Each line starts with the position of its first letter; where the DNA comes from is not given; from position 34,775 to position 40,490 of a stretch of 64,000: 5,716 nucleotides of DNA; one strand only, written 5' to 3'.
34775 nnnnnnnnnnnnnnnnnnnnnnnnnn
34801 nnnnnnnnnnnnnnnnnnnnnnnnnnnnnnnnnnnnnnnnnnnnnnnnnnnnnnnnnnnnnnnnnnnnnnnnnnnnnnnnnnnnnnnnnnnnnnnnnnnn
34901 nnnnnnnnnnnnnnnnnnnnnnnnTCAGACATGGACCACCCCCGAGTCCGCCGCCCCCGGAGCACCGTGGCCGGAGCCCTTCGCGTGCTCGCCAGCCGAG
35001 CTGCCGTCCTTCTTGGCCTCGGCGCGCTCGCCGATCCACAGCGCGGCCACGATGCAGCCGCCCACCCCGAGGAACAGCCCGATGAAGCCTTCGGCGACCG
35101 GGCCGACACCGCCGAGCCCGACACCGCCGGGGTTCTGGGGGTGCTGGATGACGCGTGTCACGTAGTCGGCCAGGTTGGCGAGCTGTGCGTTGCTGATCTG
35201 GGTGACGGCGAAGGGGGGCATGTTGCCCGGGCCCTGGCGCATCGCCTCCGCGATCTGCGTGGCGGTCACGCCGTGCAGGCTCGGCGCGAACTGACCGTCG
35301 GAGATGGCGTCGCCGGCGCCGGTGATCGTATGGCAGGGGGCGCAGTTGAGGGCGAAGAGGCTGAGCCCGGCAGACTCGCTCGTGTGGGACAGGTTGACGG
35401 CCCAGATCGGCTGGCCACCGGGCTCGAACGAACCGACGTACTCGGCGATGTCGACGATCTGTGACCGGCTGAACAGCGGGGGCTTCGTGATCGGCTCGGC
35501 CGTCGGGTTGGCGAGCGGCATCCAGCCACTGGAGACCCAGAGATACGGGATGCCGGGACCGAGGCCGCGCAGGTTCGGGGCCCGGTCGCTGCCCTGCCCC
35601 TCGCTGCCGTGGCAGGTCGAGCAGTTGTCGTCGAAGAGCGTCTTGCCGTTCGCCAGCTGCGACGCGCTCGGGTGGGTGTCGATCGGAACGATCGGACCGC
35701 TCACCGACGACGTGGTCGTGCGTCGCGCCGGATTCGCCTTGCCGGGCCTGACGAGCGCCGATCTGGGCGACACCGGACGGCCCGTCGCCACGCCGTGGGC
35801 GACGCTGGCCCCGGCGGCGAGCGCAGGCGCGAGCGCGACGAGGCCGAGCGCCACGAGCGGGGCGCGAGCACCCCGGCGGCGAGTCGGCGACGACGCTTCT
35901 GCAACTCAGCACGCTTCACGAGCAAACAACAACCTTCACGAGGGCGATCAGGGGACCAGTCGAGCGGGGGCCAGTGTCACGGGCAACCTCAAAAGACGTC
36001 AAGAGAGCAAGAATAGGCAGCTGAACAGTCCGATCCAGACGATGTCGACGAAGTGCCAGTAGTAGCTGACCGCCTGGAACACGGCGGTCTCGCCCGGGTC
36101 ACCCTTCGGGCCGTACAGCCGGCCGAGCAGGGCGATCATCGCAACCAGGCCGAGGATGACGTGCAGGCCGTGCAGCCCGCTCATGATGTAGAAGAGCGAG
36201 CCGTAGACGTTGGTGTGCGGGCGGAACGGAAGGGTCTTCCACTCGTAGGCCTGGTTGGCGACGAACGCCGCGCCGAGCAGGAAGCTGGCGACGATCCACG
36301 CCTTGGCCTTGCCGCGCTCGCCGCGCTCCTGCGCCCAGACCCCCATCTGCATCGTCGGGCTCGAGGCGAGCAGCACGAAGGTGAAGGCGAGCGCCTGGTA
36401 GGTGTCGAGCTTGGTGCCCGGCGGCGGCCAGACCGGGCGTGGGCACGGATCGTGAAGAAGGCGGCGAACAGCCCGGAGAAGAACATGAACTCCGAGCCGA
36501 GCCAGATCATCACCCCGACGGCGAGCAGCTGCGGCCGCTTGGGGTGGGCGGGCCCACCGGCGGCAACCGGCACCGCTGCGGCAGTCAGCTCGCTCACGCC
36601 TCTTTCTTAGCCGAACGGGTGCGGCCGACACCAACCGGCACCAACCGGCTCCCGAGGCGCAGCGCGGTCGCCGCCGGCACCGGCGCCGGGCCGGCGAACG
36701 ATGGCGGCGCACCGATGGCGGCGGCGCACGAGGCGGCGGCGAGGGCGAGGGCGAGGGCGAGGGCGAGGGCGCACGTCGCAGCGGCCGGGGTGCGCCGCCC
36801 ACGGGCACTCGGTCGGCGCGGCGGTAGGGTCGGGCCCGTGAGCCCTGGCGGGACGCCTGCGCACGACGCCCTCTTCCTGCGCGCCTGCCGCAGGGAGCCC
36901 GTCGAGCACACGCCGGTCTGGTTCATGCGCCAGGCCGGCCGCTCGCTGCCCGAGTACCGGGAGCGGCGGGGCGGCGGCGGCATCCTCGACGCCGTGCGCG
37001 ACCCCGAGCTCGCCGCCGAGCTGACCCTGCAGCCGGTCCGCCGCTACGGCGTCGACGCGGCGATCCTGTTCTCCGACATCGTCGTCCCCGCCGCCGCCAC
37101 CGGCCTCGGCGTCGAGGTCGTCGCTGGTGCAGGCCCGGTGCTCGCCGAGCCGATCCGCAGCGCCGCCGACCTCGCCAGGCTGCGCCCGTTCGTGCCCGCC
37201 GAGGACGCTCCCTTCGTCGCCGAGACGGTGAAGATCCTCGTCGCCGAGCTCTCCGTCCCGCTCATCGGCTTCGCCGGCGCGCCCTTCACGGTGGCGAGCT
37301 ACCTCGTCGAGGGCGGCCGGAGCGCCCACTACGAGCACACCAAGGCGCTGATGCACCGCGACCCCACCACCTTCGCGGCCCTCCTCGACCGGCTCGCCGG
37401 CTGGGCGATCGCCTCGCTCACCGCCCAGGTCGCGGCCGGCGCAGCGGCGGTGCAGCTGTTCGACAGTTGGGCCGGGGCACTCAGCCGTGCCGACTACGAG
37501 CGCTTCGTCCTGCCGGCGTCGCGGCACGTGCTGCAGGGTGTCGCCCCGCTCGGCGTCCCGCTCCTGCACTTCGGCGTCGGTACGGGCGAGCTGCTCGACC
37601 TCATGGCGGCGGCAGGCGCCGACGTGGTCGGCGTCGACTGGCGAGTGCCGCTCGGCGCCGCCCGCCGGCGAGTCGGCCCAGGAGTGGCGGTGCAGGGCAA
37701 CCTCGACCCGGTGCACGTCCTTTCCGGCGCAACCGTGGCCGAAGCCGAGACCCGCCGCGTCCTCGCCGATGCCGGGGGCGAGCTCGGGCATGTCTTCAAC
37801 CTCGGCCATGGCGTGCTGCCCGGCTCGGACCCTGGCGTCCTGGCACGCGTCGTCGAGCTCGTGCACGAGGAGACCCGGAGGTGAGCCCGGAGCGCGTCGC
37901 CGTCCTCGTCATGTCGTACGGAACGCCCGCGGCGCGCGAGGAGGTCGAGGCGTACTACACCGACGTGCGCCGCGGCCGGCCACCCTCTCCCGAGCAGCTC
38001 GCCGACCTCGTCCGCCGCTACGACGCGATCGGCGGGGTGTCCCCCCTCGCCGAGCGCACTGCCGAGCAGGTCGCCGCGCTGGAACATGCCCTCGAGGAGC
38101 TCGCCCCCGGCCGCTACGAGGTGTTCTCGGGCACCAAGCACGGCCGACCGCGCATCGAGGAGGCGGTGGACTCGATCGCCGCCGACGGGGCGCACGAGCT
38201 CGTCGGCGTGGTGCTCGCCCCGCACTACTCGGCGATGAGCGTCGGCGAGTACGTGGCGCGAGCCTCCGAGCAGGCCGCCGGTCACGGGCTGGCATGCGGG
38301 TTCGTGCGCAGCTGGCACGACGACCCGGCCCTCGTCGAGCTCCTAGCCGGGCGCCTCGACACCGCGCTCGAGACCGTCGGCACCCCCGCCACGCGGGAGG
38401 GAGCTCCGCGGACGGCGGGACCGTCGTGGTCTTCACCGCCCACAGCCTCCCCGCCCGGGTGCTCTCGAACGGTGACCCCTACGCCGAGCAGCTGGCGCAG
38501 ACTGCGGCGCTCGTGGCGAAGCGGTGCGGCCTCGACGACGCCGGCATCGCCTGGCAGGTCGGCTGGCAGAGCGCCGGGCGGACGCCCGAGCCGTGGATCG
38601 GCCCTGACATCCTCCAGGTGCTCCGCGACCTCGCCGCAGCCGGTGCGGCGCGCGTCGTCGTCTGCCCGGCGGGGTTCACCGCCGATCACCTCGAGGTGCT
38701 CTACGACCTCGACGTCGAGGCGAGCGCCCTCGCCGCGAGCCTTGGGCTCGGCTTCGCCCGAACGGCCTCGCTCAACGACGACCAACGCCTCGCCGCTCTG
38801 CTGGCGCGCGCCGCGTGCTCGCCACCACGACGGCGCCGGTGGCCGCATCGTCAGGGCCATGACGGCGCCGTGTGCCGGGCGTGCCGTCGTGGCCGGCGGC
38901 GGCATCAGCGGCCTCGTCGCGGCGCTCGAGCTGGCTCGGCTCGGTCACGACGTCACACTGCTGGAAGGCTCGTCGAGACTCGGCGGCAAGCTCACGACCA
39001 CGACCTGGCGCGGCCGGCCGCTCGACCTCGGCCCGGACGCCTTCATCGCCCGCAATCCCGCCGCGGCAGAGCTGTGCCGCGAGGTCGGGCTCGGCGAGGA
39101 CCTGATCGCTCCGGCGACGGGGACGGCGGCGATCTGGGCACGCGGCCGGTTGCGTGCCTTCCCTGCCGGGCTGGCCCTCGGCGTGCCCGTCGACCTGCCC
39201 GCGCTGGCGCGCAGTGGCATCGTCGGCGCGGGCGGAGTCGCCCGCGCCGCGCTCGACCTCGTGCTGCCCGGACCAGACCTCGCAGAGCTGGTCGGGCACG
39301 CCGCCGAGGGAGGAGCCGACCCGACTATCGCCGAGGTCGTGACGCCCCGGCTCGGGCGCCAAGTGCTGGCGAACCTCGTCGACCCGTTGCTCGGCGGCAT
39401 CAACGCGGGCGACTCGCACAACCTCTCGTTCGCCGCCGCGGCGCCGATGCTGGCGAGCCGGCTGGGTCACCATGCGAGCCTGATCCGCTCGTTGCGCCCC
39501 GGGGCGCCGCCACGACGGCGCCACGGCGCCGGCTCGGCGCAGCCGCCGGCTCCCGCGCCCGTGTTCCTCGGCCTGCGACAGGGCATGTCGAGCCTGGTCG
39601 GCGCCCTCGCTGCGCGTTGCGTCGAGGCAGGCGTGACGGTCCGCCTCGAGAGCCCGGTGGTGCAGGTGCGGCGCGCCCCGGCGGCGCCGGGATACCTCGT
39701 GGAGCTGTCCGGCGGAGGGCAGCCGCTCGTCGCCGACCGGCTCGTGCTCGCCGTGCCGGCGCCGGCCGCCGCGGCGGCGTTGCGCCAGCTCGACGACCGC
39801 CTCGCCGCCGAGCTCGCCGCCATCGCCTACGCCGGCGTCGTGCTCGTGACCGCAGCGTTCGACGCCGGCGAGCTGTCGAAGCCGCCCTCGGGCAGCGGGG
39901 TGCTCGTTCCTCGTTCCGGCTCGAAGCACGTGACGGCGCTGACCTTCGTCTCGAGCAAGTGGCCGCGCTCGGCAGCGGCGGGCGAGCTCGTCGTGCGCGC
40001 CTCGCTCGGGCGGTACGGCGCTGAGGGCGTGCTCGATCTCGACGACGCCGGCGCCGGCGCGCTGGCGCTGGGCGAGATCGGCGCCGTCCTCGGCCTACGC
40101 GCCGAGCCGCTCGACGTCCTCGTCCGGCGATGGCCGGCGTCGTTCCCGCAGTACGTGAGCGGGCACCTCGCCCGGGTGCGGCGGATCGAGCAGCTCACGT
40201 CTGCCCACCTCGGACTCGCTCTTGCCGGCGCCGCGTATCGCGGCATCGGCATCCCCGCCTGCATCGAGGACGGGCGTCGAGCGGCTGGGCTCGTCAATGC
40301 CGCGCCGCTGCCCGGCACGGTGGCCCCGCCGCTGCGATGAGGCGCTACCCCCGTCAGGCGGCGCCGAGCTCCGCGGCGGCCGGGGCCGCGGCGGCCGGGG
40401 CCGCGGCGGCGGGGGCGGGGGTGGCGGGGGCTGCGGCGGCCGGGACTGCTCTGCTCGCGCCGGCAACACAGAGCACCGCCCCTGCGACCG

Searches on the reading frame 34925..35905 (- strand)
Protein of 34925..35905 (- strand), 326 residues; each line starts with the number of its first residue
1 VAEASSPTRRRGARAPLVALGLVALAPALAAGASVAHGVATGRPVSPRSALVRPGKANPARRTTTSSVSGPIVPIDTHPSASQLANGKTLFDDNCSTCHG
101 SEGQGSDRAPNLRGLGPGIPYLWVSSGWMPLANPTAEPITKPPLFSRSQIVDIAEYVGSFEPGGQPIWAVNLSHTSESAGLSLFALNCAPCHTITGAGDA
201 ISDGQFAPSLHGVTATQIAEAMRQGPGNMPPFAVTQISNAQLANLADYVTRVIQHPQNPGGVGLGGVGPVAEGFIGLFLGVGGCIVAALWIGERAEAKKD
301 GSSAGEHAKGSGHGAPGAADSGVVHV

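Call 16: search_protein_families(library=pfam, proteins=[window:34925-35905:-], max_evalue=0.001)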
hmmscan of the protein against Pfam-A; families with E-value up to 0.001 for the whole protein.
window:34925-35905:- (326 aa): 3 families
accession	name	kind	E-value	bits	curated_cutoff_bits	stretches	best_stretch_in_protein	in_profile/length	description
PF13442.11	Cytochrome_CBB3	-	1.1e-17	64.5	27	2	179-249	5-68/68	Cytochrome C oxidase, cbb3-type, subunit III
PF00034.26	Cytochrom_C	-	3.5e-17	63.9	21.3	1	85-157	2-86/90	Cytochrome c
PF14495.11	Cytochrom_C550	-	3.2e-05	24.1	27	0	80-100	22-42/136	Cytochrome c-550 domain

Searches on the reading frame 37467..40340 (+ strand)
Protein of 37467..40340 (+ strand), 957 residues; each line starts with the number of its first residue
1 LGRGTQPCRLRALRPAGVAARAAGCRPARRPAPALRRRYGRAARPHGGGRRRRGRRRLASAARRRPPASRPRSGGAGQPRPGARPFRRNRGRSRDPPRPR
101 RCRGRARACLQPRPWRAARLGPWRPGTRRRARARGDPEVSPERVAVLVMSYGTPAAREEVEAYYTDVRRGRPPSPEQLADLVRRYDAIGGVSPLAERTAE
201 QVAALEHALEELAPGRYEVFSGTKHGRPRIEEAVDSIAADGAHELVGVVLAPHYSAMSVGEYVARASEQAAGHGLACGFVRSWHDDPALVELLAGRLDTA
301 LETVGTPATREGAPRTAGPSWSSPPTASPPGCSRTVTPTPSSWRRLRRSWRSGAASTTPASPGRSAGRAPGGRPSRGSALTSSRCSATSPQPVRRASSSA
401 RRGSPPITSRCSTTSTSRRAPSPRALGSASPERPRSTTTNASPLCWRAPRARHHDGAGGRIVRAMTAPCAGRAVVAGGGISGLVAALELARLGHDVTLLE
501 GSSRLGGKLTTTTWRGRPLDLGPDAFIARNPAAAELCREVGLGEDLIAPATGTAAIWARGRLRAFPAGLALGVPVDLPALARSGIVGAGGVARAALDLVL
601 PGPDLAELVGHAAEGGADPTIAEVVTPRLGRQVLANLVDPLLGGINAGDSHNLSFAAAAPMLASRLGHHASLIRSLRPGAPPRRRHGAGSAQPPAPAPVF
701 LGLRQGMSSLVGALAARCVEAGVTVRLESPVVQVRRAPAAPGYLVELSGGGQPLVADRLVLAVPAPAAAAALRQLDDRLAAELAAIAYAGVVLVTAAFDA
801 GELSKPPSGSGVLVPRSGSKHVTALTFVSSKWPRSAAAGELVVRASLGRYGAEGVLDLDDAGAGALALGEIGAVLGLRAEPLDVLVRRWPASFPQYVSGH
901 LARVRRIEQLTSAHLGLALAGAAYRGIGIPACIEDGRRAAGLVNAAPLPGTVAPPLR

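Call 29: search_protein_families(library=pfam, proteins=[window:37467-40340:+, window:37487-40024:+], max_evalue=0.01)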
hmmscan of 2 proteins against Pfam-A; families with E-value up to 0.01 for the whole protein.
window:37467-40340:+ (957 aa): 9 families
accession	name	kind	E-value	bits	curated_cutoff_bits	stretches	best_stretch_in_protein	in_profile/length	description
PF01593.30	Amino_oxidase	-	1.2e-45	157.1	19.8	1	480-943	1-442/443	Flavin containing amine oxidoreductase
PF00762.24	Ferrochelatase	-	1.9e-27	96.6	27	1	144-304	2-178/317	Ferrochelatase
PF13450.12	NAD_binding_8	-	9.2e-13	48.7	21.9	1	475-539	1-67/68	NAD(P)-binding Rossmann-like domain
PF01266.30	DAO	-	4.9e-08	33.3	27.9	1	473-506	2-35/353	FAD dependent oxidoreductase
PF12831.13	FAD_oxidored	-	9.5e-07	28.9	27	1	474-512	3-41/416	FAD dependent oxidoreductase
PF03486.20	HI0933_like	-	2.6e-06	27.5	50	1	473-512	3-42/244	HI0933-like protein Rossmann domain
PF07992.20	Pyr_redox_2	-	4.3e-06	26.8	26.1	1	471-506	143-178/291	Pyridine nucleotide-disulphide oxidoreductase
PF00070.33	Pyr_redox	-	3.7e-05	24.6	22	1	472-506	1-35/82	Pyridine nucleotide-disulphide oxidoreductase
PF00890.30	FAD_binding_2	-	6.3e-05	22.8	20.4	1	473-511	2-37/414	FAD binding domain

window:37487-40024:+ (845 aa): 1 family
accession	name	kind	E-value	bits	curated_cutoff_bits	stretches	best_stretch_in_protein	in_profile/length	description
PF00762.24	Ferrochelatase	-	4.3e-36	124.9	27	1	311-442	183-312/317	Ferrochelatase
